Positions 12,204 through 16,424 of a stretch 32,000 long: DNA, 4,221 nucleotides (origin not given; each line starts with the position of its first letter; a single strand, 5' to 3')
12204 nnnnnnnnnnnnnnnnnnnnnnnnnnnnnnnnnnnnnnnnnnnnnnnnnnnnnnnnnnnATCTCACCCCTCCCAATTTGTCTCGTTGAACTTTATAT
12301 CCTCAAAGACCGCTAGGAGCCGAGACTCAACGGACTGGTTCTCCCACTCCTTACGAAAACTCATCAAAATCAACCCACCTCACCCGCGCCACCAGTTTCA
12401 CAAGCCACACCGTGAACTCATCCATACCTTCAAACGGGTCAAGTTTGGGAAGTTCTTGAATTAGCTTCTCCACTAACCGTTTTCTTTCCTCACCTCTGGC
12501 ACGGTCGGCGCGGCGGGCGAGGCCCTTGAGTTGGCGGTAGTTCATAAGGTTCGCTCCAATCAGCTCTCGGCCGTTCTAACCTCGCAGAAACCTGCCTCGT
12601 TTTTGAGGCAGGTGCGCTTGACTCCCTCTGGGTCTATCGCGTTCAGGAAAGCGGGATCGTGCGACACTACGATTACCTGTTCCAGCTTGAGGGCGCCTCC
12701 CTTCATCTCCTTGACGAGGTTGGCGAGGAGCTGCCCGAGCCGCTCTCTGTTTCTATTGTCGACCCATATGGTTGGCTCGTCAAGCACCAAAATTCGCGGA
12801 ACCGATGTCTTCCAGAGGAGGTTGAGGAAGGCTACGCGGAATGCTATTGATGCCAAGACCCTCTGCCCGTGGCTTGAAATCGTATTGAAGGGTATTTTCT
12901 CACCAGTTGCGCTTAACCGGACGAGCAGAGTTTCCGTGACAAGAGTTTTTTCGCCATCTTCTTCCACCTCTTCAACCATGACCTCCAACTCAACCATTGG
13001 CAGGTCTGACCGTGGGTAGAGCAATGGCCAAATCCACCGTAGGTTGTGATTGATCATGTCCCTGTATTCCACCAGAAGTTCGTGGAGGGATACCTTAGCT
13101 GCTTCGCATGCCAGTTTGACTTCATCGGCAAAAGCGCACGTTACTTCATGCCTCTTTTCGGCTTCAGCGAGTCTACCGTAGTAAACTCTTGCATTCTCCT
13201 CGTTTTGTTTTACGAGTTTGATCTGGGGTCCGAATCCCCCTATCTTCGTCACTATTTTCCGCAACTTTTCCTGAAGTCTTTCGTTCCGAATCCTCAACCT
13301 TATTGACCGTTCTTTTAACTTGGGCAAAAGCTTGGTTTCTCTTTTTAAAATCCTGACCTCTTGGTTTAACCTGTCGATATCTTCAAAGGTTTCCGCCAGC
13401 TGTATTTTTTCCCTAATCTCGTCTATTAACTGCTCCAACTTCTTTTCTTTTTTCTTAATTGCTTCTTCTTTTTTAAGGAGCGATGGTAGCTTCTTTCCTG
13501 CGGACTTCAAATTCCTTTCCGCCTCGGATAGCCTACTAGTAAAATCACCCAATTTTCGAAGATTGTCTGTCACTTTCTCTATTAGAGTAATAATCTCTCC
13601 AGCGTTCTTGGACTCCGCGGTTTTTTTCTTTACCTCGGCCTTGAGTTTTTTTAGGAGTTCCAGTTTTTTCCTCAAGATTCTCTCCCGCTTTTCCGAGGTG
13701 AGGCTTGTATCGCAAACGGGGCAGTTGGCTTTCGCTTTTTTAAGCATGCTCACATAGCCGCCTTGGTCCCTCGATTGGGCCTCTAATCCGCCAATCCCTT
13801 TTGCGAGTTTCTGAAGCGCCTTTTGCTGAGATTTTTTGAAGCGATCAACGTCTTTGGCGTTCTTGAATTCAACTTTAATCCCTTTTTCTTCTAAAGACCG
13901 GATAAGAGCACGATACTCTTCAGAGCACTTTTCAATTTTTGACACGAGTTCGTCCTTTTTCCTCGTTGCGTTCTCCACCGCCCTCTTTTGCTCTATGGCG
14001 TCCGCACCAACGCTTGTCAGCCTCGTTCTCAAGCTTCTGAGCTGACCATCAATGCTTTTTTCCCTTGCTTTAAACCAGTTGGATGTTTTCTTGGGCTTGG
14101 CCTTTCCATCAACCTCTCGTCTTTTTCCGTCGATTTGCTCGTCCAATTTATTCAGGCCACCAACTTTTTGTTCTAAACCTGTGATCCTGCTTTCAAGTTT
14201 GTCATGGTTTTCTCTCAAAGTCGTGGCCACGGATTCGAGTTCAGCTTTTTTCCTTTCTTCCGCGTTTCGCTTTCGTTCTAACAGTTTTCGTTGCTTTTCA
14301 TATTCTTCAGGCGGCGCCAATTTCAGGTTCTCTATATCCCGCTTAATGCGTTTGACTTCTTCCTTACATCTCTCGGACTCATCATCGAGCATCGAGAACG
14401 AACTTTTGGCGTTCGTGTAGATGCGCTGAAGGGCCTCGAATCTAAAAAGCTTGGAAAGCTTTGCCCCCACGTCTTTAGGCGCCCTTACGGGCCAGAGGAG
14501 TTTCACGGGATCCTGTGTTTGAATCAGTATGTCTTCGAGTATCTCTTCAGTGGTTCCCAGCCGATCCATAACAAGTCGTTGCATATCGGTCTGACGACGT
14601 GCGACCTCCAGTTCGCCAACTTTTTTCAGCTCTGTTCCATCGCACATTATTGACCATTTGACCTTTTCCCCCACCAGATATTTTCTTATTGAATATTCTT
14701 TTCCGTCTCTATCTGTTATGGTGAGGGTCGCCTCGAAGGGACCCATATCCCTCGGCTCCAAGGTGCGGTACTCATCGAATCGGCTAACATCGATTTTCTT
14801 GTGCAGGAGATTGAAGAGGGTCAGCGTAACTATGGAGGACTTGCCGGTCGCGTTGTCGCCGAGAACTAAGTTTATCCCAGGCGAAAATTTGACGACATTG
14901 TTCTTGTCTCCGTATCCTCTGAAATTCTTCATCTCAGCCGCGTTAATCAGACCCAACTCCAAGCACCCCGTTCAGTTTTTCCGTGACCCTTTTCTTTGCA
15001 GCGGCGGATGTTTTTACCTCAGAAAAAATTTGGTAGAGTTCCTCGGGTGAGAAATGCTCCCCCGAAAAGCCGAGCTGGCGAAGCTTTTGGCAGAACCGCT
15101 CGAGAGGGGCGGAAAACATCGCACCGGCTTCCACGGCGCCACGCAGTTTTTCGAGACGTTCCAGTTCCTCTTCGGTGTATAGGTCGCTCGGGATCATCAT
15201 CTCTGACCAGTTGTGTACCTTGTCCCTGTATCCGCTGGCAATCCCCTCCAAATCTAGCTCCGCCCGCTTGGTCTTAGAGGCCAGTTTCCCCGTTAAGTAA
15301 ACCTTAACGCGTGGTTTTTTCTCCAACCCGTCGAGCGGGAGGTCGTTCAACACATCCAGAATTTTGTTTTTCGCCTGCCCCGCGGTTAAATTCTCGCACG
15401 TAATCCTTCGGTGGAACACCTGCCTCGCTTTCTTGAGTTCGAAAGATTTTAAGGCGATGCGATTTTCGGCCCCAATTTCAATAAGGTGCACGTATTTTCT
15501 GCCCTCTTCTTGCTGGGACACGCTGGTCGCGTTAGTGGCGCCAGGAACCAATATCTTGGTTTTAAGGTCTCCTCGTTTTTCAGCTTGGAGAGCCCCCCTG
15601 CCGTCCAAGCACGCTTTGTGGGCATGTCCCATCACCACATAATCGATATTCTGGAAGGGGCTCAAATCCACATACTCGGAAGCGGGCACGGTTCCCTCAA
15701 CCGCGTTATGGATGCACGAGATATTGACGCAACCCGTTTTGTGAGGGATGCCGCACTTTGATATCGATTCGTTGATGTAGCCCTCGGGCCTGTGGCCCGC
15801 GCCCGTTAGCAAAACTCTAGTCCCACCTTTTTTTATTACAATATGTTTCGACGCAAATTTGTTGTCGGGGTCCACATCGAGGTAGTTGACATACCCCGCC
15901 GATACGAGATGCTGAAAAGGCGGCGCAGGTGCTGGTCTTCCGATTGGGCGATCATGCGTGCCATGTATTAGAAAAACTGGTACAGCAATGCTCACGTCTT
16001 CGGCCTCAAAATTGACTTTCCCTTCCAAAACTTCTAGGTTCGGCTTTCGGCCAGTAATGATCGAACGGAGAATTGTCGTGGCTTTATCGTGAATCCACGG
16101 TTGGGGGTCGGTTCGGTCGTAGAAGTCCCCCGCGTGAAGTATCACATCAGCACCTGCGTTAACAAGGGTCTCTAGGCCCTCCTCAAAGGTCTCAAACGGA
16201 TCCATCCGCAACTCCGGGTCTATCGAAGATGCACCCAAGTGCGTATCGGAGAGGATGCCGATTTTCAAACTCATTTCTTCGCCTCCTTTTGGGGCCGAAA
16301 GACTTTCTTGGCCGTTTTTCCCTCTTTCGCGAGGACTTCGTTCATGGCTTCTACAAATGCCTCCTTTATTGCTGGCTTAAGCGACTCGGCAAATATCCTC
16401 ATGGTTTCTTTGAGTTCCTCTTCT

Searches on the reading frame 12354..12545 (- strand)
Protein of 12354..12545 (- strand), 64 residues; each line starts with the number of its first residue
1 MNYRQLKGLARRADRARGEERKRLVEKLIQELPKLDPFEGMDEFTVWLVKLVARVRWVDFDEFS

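Call 4: search_protein_families(library=pfam, proteins=[window:12354-12545:-], max_evalue=1)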
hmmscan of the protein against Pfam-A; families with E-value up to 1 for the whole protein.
window:12354-12545:- (64 aa): 0 families

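Call 6: search_protein_families(library=padloc, proteins=[window:12354-12545:-], max_evalue=1)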
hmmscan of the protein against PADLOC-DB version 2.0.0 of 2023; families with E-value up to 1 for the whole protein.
window:12354-12545:- (64 aa): 0 families

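Call 7: search_protein_families(library=ncbifam, proteins=[window:12354-12545:-], max_evalue=1)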
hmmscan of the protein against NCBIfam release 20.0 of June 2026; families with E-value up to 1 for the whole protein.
window:12354-12545:- (64 aa): 0 families

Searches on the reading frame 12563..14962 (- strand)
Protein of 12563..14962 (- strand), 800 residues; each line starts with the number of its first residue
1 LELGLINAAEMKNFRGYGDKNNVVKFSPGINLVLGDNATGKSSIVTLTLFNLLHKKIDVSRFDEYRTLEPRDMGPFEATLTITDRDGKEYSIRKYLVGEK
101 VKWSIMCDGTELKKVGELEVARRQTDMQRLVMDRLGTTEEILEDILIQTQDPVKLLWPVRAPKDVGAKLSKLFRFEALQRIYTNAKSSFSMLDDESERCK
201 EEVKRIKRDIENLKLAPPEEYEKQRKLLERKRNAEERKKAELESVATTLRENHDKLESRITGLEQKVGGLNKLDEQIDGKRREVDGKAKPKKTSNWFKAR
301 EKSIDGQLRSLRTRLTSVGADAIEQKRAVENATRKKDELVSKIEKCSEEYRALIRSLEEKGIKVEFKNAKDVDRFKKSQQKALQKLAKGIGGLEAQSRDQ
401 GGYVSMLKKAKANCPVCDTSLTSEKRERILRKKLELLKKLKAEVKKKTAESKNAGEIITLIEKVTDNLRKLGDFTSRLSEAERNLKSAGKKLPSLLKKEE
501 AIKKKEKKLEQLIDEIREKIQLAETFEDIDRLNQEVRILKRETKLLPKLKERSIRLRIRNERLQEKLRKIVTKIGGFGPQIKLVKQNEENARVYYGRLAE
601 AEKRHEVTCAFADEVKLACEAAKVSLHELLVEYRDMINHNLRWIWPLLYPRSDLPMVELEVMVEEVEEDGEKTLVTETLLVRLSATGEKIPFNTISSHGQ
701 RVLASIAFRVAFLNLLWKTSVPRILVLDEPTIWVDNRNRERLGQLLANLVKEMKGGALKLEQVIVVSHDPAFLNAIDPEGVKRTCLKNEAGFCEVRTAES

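Call 4: search_protein_families(library=pfam, proteins=[window:12563-14962:-], max_evalue=1)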
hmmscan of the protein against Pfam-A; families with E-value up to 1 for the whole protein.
window:12563-14962:- (800 aa): 11 families
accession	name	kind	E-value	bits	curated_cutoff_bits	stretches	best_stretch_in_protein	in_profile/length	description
PF02463.25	SMC_N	-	7.9e-13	48.8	40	2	7-53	3-49/220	RecF/RecN/SMC N terminal domain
PF13476.12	AAA_23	-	5.4e-06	27.6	27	1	10-256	3-200/201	AAA domain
PF04423.19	Rad50_zn_hook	-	4.3e-05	23.7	24.3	1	403-440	11-48/52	Rad50 zinc hook motif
PF13304.12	AAA_21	-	5.6e-05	23.8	27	1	710-774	245-304/304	AAA domain, putative AbiEii toxin, Type IV TA system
PF21725.3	T7SS_signal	-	0.00022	21.6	27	1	95-173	10-84/241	Putative T7SS secretion signal domain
PF06009.19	Laminin_II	-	0.0061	17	33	1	432-523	14-102/138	Laminin Domain II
PF13191.12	AAA_16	-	0.0066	17.4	32.6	0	24-65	20-63/167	AAA ATPase domain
PF13558.12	SbcC_Walker_B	-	0.012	16.2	27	1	697-747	34-89/90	SbcC/RAD50-like, Walker B motif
PF07765.17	KIP1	-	0.045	14.3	33.9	1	291-354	10-70/74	KIP1-like protein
PF11568.13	Med29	-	0.12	13.1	25.2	1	303-358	11-66/139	Mediator complex subunit 29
PF14760.11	Rnk_N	-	0.14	13.1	23.7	0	730-762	1-33/41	Rnk N-terminus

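Call 92: search_protein_families(library=padloc, proteins=[window:12563-14962:-], max_evalue=0.001)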
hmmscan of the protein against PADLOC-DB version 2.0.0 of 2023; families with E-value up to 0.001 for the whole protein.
window:12563-14962:- (800 aa): 22 families
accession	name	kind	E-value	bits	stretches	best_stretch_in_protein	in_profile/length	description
PDLC03859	LmuB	-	3.1e-26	90.7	1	13-776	12-592/611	-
PDLC04135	mad3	-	8.1e-18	63.1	1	9-775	5-329/374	mads_3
PDLC03863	LmuB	-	1.4e-15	55.1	1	14-139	10-129/610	-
PDLC03862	LmuB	-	2.6e-12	43.9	1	19-52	18-51/643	-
PDLC03865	LmuB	-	8.6e-12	42.1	1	168-590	271-684/1007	-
PDLC04144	HEC-01B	-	3.1e-08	31.2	1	730-799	298-365/395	-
PDLC00518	JetC1|JetC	-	3.3e-07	26.5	1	465-622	624-774/1112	DUF3584 domain; MukB-like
PDLC04182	HEC-01A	-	5.8e-07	26.8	1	710-798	294-375/406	-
PDLC02980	AriA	-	2e-06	26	1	689-774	232-304/304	-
PDLC00277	PtuA1|PtuA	-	9.1e-06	23.1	1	9-46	6-41/423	AAA ATPase domain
PDLC00272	PtuA1|PtuA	-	9.5e-06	22.8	1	9-46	4-39/444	AAA ATPase domain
PDLC03868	LmuB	-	1.3e-05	21.7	0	181-347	579-742/1035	-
PDLC00096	GajA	-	1.4e-05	22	1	9-47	6-43/630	AAA ATPase domain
PDLC00069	GajA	-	1.8e-05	21.3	1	6-46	3-41/687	AAA ATPase domain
PDLC00278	PtuA1|PtuA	-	3.7e-05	21.2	1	6-76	3-71/436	AAA ATPase domain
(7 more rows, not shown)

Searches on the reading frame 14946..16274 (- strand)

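Call 25: search_protein_families(library=pfam, proteins=[window:14946-16274:-], max_evalue=0.001)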
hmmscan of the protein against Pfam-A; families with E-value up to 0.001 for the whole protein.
window:14946-16274:- (443 aa): 2 families
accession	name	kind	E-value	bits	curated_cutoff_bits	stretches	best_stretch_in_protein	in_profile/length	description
PF00149.33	Metallophos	-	2.7e-12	47.9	21.5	1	3-220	1-190/191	Calcineurin-like phosphoesterase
PF12850.12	Metallophos_2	-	3.5e-08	34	27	1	3-106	1-90/154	Calcineurin-like phosphoesterase superfamily domain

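Call 92: search_protein_families(library=padloc, proteins=[window:14946-16274:-], max_evalue=0.001)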
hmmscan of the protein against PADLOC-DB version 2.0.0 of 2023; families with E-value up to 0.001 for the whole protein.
window:14946-16274:- (443 aa): 0 families
